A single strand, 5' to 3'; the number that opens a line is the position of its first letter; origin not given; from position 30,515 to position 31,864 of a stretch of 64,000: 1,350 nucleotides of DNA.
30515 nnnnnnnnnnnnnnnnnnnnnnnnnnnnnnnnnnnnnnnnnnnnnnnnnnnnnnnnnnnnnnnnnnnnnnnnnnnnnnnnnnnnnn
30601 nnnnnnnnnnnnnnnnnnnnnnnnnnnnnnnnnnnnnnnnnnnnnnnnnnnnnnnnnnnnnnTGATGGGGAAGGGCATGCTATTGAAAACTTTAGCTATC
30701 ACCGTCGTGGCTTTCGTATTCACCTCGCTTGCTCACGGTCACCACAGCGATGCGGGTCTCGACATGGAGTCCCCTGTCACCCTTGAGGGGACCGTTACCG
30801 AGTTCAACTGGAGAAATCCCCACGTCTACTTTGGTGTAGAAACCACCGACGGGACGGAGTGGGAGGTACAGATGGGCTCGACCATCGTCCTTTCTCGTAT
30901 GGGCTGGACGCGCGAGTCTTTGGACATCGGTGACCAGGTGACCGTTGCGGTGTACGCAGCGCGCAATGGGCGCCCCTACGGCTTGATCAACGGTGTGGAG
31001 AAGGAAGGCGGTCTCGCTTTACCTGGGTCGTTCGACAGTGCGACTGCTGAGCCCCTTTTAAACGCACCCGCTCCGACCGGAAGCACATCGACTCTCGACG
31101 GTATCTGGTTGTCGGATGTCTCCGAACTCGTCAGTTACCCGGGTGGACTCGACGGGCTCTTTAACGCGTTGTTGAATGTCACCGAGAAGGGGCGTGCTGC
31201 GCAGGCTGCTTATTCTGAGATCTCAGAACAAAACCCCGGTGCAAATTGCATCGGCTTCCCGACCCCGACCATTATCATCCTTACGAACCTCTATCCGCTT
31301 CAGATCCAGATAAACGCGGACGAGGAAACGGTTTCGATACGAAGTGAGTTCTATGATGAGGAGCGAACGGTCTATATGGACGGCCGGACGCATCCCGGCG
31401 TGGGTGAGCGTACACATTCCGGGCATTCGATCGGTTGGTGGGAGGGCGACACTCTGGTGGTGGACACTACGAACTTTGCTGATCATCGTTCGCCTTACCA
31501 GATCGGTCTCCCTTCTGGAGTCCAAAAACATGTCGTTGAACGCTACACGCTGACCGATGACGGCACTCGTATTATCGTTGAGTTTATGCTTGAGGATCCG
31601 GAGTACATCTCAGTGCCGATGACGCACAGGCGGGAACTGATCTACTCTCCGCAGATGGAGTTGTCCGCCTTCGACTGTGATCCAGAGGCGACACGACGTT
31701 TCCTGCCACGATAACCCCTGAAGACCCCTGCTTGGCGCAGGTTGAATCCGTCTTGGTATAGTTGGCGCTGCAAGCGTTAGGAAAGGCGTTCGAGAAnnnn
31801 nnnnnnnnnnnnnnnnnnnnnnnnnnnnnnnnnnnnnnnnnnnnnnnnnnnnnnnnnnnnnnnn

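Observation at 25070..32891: Seven-gene all-exported cluster bracketed by two His-His paralogues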

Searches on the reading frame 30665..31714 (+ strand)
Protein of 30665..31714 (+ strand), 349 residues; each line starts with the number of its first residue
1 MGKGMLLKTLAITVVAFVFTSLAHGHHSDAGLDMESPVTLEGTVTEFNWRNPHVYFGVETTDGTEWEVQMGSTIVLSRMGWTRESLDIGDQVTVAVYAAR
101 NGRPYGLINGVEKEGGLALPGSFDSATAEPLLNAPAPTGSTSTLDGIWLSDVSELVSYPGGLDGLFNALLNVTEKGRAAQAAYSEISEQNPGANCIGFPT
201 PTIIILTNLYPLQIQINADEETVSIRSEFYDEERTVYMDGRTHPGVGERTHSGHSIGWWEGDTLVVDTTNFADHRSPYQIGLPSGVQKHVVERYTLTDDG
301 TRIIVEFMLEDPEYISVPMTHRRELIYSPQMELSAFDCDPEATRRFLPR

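Call 3: search_protein_families(library=pfam, proteins=[window:30665-31714:+], max_evalue=0.01)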
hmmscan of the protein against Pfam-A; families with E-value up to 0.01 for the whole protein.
window:30665-31714:+ (349 aa): 1 family
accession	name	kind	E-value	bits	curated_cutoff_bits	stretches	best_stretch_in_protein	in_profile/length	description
PF19649.4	DUF6152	-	4.1e-22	78.6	27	1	22-107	8-97/98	Family of unknown function (DUF6152)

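Call 11: find_homologous_proteins(query=window:30665-31714:+)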
Query window:30665-31714:+ (349 aa): 2273 proteins with E <= 0.001 among 8000 candidates; the best 120 are listed.
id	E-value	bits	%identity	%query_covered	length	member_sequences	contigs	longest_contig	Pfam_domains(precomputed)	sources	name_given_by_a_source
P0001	4.3e-230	781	99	99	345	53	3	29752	PF19649.5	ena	-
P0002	2.4e-190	650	81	99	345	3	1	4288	PF19649.5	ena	-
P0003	1.3e-178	612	78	97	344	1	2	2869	PF19649.5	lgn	-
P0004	4.7e-178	610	76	97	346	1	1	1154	PF19649.5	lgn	-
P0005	6.9e-175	599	74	98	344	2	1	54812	PF19649.5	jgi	-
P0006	5.0e-171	587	72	99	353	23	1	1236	PF19649.5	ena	-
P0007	3.6e-169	581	72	99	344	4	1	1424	PF19649.5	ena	-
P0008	5.9e-165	567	72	97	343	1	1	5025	PF19649.5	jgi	jgi:hypothetical protein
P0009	1.1e-164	566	70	99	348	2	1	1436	PF19649.5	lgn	-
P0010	6.7e-164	563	71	97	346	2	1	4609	PF19649.5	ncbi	-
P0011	5.9e-162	557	70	99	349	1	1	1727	PF19649.5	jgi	jgi:hypothetical protein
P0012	4.6e-161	554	71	96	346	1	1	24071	PF19649.5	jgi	-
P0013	2.2e-158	545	69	97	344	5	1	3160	PF19649.5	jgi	-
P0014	1.5e-157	542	67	100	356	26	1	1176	PF19649.5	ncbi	-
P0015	7.3e-155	533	68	95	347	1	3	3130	PF19649.5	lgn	-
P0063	1.7e-141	489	63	97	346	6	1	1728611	PF19649.5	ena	-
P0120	2.9e-131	456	60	93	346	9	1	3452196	PF19649.5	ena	-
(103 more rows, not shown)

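Call 12: find_encoding_contigs(protein=P0005, flank=10000, max_places=2)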
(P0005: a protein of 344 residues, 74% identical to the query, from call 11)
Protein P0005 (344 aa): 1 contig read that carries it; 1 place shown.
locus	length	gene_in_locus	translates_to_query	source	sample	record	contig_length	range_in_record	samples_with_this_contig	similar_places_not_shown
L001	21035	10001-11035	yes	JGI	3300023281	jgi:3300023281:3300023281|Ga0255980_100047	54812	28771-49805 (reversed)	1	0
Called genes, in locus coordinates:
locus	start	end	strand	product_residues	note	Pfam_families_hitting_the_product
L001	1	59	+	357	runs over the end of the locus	PF04055:Radical_SAM, PF06463:Mob_synth_C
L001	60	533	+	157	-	PF01967:MoaC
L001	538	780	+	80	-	PF02597:ThiS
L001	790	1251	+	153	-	PF02391:MoaE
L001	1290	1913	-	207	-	PF12804:NTP_transf_3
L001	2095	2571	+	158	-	PF00583:Acetyltransf_1, PF13673:Acetyltransf_10, PF13508:Acetyltransf_7, PF08445:FR47 (weak)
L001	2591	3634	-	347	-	PF19649:DUF6152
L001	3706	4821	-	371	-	PF10399:UCR_Fe-S_N (weak), PF03480:DctP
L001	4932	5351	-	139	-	PF19649:DUF6152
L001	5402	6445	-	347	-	PF19649:DUF6152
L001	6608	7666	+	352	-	PF04199:Cyclase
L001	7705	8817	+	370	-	PF00753:Lactamase_B (weak)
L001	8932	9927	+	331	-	PF04909:Amidohydro_2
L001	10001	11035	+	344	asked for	PF19649:DUF6152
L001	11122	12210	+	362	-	PF00034:Cytochrom_C (weak), PF13442:Cytochrome_CBB3 (faint)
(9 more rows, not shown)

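Call 13: find_encoding_contigs(protein=P0063, flank=10000, max_places=2)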
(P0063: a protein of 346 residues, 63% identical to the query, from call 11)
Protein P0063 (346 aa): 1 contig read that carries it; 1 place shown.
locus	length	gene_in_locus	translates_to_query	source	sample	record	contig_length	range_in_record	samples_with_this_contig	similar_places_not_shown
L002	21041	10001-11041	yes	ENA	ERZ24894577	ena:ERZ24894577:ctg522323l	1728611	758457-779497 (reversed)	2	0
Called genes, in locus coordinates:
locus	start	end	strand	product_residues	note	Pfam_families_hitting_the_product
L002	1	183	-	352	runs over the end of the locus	PF19649:DUF6152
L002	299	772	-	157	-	PF01042:Ribonuc_L-PSP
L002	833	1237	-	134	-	PF01042:Ribonuc_L-PSP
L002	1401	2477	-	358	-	PF00034:Cytochrom_C (weak), PF13442:Cytochrome_CBB3 (weak)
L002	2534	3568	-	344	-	PF19649:DUF6152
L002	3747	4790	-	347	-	PF04199:Cyclase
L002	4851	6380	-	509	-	PF01425:Amidase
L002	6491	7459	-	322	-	PF01522:Polysacc_deac_1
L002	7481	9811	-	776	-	PF01804:Penicil_amidase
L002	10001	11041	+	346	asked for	PF19649:DUF6152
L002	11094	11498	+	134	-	PF19649:DUF6152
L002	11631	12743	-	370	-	PF19649:DUF6152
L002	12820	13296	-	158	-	PF00583:Acetyltransf_1, PF13673:Acetyltransf_10, PF13508:Acetyltransf_7, PF08445:FR47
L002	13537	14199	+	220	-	PF12804:NTP_transf_3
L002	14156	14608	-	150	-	PF02391:MoaE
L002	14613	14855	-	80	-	PF02597:ThiS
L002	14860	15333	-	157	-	PF01967:MoaC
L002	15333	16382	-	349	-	PF04055:Radical_SAM, PF06463:Mob_synth_C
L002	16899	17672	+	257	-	PF02592:Vut_1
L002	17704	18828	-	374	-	PF02353:CMAS, PF13489:Methyltransf_23, PF08241:Methyltransf_11, PF08242:Methyltransf_12, PF13649:Methyltransf_25, PF13847:Methyltransf_31 (weak)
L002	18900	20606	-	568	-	PF00749:tRNA-synt_1c, PF03950:tRNA-synt_1c_C, PF20974:tRNA-synt_1c_C2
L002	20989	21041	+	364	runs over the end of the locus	PF03480:DctP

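Call 14: find_encoding_contigs(protein=P0120, flank=10000, max_places=2)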
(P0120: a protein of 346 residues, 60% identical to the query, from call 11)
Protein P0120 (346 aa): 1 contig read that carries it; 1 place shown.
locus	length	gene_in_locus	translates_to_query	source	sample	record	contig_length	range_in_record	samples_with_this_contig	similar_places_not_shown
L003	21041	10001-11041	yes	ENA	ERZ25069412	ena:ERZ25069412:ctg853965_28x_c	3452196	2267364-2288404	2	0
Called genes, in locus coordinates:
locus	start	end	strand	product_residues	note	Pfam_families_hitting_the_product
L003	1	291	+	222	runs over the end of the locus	PF00702:Hydrolase, PF12710:HAD, PF13419:HAD_2, PF13242:Hydrolase_like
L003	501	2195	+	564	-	PF13620:CarboxypepD_reg, PF24684:Vgb_lyase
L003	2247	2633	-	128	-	PF04828:GFA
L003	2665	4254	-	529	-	PF02770:Acyl-CoA_dh_M, PF00441:Acyl-CoA_dh_1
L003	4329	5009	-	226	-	PF13640:2OG-FeII_Oxy_3, PF18331:PKHD_C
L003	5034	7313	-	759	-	PF07715:Plug, PF00593:TonB_dep_Rec_b-barrel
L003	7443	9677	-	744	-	PF06452:CBM9_1, PF19313:DUF5916 (weak)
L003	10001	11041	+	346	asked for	PF19649:DUF6152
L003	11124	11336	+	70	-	-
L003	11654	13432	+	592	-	PF07969:Amidohydro_3, PF01979:Amidohydro_1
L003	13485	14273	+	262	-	PF04199:Cyclase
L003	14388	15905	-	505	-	PF01547:SBP_bac_1 (faint), PF13531:SBP_bac_11, PF13416:SBP_bac_8 (faint), PF13531:SBP_bac_11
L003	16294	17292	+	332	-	PF00753:Lactamase_B (weak)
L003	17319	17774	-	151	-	PF10517:DM13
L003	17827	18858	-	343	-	PF19649:DUF6152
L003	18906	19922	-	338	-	PF19649:DUF6152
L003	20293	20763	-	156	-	PF20349:DUF6644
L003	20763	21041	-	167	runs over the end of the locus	PF20349:DUF6644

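Call 21: search_protein_families(library=ncbifam, proteins=[window:30665-31714:+], max_evalue=0.001)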
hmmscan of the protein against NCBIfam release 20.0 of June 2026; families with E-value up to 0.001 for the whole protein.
window:30665-31714:+ (349 aa): 0 families

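Call 22: find_related_loci(query=A1, collection=genome_contigs, flank=10000)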
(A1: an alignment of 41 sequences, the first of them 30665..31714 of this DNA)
Query A1 (349 aa) in genome_contigs; peptide patterns used: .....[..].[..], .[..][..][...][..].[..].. (x = any residue, [..] = any of these).
599 stretches matched a pattern (row limit reached: there are more); 595 encode a relative of the query (tblastn E <= 1e-3); the best 80 are kept; 80 distinct loci.
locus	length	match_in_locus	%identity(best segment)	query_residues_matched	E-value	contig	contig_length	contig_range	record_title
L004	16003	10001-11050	57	3-349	5e-131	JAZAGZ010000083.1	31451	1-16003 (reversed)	MAG: Pseudomonadota bacterium isolate XB_MAG81 DB_MAG81_0083, whole genome shotgun sequence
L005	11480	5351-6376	56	4-349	2e-119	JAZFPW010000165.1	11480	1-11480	MAG: Gammaproteobacteria bacterium isolate MT2bin.14 MT2bin.14_165, whole genome shotgun sequence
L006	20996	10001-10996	53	10-347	4e-117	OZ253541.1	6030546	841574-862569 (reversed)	MAG: Candidatus Rariloculaceae bacterium isolate 9a525eeb-f008-4404-a84b-82d39665a360 genome assembly, chromosome: 1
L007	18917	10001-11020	56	3-347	4e-125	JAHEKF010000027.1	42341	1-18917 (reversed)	MAG: Rhodospirillaceae bacterium isolate Ww577 NODE_1713_length_42341_cov_5.598934, whole genome shotgun sequence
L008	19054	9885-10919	72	5-349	1e-172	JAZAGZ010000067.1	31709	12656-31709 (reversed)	MAG: Pseudomonadota bacterium isolate XB_MAG81 DB_MAG81_0067, whole genome shotgun sequence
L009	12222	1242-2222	42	5-346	1e-77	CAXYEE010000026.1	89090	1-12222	MAG: uncultured Gammaproteobacteria bacterium isolate FRAM_RAS_F4_03_2017_2-MAG_33 genome assembly, contig: FRAM_RAS_F4_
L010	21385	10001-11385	41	7-346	3e-72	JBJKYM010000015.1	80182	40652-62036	MAG: Candidatus Rariloculaceae bacterium isolate LRMED-395 Gammaproteobacteria-LRMED-395-C264, whole genome shotgun sequ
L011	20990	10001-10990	37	3-346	1e-68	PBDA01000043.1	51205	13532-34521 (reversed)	MAG: Rhodospirillaceae bacterium isolate SP362 MHASMcontig_3168656, whole genome shotgun sequence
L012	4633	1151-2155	39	4-347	7e-67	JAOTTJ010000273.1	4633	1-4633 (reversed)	MAG: Gammaproteobacteria bacterium isolate 13_July_SF_Bin11 13_July_SF_Bin11_scaffold_10016_c1, whole genome shotgun seq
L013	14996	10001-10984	38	6-346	5e-64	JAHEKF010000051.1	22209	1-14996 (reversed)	MAG: Rhodospirillaceae bacterium isolate Ww577 NODE_6085_length_22209_cov_5.230351, whole genome shotgun sequence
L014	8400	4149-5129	37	8-347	2e-60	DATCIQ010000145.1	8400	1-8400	MAG TPA_asm: Gammaproteobacteria bacterium isolate SMAG_U7863 k141_624300, whole genome shotgun sequence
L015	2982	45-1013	36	14-347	9e-56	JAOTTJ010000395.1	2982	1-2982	MAG: Gammaproteobacteria bacterium isolate 13_July_SF_Bin11 13_July_SF_Bin11_scaffold_21285_c1, whole genome shotgun seq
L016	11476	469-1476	32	5-347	2e-52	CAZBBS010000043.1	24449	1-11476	MAG TPA_asm: uncultured Enterobacteriaceae bacterium isolate SRP134809_co1_611 genome assembly, contig: NODE_3759_length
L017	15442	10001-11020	33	2-347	7e-47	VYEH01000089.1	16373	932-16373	MAG: Proteobacteria bacterium isolate SB0676_bin_28 NODE_1352_length_16373_cov_4.183111, whole genome shotgun sequence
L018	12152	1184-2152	32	18-347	6e-40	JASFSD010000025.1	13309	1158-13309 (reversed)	MAG: Gammaproteobacteria bacterium isolate D1103M12metaG_Bin_390 D1103M12metaG_FD_scaffold_78_c2, whole genome shotgun s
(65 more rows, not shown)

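Call 25: predict_structure(alignment_id=A1)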
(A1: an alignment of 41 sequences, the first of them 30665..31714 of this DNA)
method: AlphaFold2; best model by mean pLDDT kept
length: 349 residues; sequences in the alignment: 41
mean_pLDDT: 82.5   pTM: 0.80
mean pLDDT of the five models: 82.5, 81.9, 81.9, 81.6, 79.0
residues with pLDDT >= 90: 152; 70-90: 142; 50-70: 28; < 50: 27
segments of 3 or more residues with pLDDT < 50: 1-26
pLDDT, mean of each block of 10 residues (from residue 1): 42 34 45 84 95 91 94 80 92 92 87 85 54 69 95 74 84 93 77 77 85 96 91 93 90 94 96 71 90 96 95 94 92 84 74
secondary structure, 60 per line:
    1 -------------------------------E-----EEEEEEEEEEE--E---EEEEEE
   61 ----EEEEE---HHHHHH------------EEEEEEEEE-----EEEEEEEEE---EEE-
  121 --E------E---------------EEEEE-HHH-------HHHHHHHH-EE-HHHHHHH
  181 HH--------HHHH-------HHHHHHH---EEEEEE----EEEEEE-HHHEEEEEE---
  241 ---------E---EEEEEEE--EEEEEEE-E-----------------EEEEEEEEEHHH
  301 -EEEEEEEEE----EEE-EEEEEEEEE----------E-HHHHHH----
elements in order: E38-48 E55-60 E65-69 H73-78 E91-99 E105-113 E117-119 E146-150 H162-169 H174-182 H191-194 H202-208 E212-217 E222-227 E232-237 E254-260 E263-269 E289-297 E302-310 E315-317 E319-327 H340-345

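Call 28: fold_search(model_id=the predicted structure, library=pdb)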
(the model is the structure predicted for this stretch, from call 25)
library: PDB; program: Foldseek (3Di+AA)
matches with E <= 10: 1012; with E <= 0.001: 15
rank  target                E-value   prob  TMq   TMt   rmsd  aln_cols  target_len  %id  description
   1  5vl1_A                1.8e-04  0.99  0.19  0.14  18.1       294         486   14  Crystal Structure of Lysyl-tRNA Synthetase from Mycobacterium ulcerans complexed with L-lysine (released 2017-05-10)
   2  6aqg_C                2.3e-04  0.98  0.19  0.14  18.3       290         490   14  Crystal Structure of Lysyl-tRNA Synthetase from Mycobacterium ulcerans complexed with L-lysine and Cladosporin (released 2017-08-30)
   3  5vl1_C                2.7e-04  0.98  0.19  0.14  18.0       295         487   14  Crystal Structure of Lysyl-tRNA Synthetase from Mycobacterium ulcerans complexed with L-lysine (released 2017-05-10)
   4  5vl1_D                2.8e-04  0.97  0.19  0.14  18.0       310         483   14  Crystal Structure of Lysyl-tRNA Synthetase from Mycobacterium ulcerans complexed with L-lysine (released 2017-05-10)
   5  6aqg_D                3.0e-04  0.98  0.19  0.14  17.9       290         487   13  Crystal Structure of Lysyl-tRNA Synthetase from Mycobacterium ulcerans complexed with L-lysine and Cladosporin (released 2017-08-30)
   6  6moq                  3.2e-04  1.00  0.28  0.63   6.3       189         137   13  Crystal Structure of the All-trans Retinal-Bound R111K:Y134F:T54V:R132Q:P39Y:R59Y:L121W Mutant of Human Cellular Retinoi (released 2019-01-09)
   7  6noe                  3.7e-04  1.00  0.24  0.53   8.4       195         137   11  Crystal Structure of the All-Trans Retinal-Bound R111K:Y134F:T54V:R132Q:P39Y:R59Y:L121E:I63D Mutant of Human Cellular Re (released 2019-01-30)
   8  7ry5_AAA              4.6e-04  1.00  0.28  0.61   6.2       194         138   14  Cellular Retinoic Acid Binding Protein II with Bound Inhibitor 4-[6-({4-[(fluorosulfonyl)oxy]phenyl}ethynyl)-4,4-dim (released 2021-12-15)
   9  6z2z                  4.9e-04  1.00  0.26  0.54   7.2       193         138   11  M2 mutant (R111K:Y134F:T54V:R132Q:P39Y:R59Y) of human cellular retinoic acid binding protein II - 2a conjugate (released 2021-06-02)
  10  9qbr                  7.1e-04  0.95  0.19  0.15  18.3       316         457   15  CRYSTAL STRUCTURE OF LYSYL-TRNA SYNTHETASE FROM Mycobacterium tuberculosis COMPLEXED WITH L-LYSINE AND INHIBITOR DDD0199 (released 2025-08-13)
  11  5vl1_B                7.9e-04  0.96  0.19  0.14  18.4       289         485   15  Crystal Structure of Lysyl-tRNA Synthetase from Mycobacterium ulcerans complexed with L-lysine (released 2017-05-10)
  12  6mov                  8.3e-04  1.00  0.28  0.61   6.1       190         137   13  Crystal Structure of the All-trans Retinal bound R111K:Y134F:T54V:R132Q:P39Y:R59Y:L121Q Human Cellular Retinoic Acid Bin (released 2019-01-09)
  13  5bvq_A                9.3e-04  1.00  0.26  0.62   7.0       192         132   10  Ligand-unbound pFABP4 (released 2015-08-05)
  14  6mor                  9.8e-04  1.00  0.28  0.63   5.9       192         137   13  Crystal Structure of the All-Trans Retinal-Bound R111K:Y134F:T54V:R132Q:P39Y:R59Y:L121Y Mutant of Human Cellular Retinoi (released 2019-01-09)
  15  4yko_A                9.8e-04  1.00  0.27  0.61   6.6       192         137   14  Crystal structure of the R111K:Y134F:T54V:R132Q:P39Q:R59Y:A32Y:F3Q mutant of human Cellular Retinoic Acid Binding Prot (released 2016-03-09)
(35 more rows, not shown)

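Call 34: search_protein_families(library=pfam, alignment_id=A2, max_evalue=0.00001)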
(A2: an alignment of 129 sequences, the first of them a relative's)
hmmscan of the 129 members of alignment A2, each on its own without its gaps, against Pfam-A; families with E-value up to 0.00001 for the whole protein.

A. member 1, L050:2049-2570:+ (173 aa): 0 families

B. families by the number of members that match (of 129 scanned): 121 families (the first 25 are shown)
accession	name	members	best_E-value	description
PF00753.33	Lactamase_B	5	9.5e-17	Metallo-beta-lactamase superfamily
PF01011.28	PQQ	3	2.8e-186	Glucose/ethanol/alcohol dehydrogenase, beta-propeller domain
PF20434.5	BD-FAE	3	7.3e-25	BD-FAE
PF07859.19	Abhydrolase_3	3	1.3e-24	alpha/beta hydrolase fold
PF13360.13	PQQ_2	3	4.5e-24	Outer membrane protein assembly factor BamB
PF12697.13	Abhydrolase_6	3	5.4e-16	Alpha/beta hydrolase family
PF25183.1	OMP_b-brl_4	2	9e-192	Outer membrane beta barrel domain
PF00069.31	Pkinase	2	2.1e-49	Protein kinase domain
PF12543.13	DUF3738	2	1.1e-48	Protein of unknown function (DUF3738)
PF07714.23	PK_Tyr_Ser-Thr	2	1.3e-33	Protein tyrosine and serine/threonine kinase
PF08240.17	ADH_N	2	5.3e-28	Alcohol dehydrogenase GroES-like domain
PF00107.32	ADH_zinc_N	2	1.9e-27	Zinc-binding dehydrogenase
PF08241.18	Methyltransf_11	2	1.5e-26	Methyltransferase domain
PF00561.26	Abhydrolase_1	2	1.6e-25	alpha/beta hydrolase fold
PF13649.12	Methyltransf_25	2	3.5e-25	Methyltransferase domain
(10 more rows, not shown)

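Call 39: search_solved_structures(query=A1, max_evalue=10)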
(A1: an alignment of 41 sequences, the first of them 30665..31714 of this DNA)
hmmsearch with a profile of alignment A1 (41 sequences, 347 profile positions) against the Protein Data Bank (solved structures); distinct sequences matched with E-value up to 10: 9.
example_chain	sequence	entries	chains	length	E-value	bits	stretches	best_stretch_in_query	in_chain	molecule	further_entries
2ccz_A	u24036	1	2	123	0.13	14.3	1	45-126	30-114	PRIMOSOMAL REPLICATION PROTEIN N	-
1v1q_A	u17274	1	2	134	0.16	14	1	45-126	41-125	PRIMOSOMAL REPLICATION PROTEIN N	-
1yg2_A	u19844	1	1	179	0.53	12.3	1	45-133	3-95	gene activator AphA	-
1txy_A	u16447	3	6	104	0.86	11.6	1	45-119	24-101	Primosomal replication protein n | Replication restart protein PriB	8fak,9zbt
9h91_P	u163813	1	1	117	1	11.4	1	27-73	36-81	50S ribosomal protein L19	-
5wqv_A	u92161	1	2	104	1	11.4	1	45-119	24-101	Primosomal replication protein N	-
1woc_A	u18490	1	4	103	1.1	11.3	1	45-119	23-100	Primosomal replication protein n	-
7ef6_A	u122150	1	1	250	1.4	11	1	193-255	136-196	Xanthosine monophosphate phosphatase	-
7ef7_A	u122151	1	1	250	1.4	11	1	193-255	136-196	At2g32150/F22D22.10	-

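Call 74: search_protein_families(library=pfam, proteins=[L003:20293-20763:-], max_evalue=1)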
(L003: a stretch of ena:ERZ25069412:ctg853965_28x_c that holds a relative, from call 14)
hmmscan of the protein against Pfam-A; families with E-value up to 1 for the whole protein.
L003:20293-20763:- (156 aa): 2 families
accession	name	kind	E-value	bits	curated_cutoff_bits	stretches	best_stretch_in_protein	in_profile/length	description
PF20349.3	DUF6644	-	3.3e-19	70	27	1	31-155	27-154/155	Family of unknown function (DUF6644)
PF05661.17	DUF808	-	0.036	13.6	28.4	1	20-70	220-270/302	Protein of unknown function (DUF808)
